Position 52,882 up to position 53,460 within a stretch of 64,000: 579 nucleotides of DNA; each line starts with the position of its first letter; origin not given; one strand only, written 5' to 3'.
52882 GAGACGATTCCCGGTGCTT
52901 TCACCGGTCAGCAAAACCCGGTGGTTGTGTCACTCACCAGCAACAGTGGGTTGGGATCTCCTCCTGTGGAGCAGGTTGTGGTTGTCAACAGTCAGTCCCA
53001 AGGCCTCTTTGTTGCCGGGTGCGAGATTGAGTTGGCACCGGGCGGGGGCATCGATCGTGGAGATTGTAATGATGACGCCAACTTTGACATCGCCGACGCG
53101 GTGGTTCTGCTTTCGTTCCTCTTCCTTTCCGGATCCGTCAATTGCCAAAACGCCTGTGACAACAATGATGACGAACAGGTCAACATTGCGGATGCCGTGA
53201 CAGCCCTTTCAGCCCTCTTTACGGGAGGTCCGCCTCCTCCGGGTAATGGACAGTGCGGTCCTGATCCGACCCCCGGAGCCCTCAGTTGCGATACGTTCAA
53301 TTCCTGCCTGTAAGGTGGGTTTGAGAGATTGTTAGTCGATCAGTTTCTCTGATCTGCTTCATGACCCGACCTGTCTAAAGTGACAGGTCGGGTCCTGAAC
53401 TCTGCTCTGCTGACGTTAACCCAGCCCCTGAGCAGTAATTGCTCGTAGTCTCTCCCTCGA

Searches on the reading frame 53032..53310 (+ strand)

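Call 60: search_protein_families(library=pfam, proteins=[window:53032-53310:+], max_evalue=10)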
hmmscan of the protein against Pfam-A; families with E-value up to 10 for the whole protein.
window:53032-53310:+ (93 aa): 1 family
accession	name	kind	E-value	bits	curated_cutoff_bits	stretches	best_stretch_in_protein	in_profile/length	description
PF00404.24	Dockerin_1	-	0.014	16.1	22.9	1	10-55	2-49/57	Dockerin type I domain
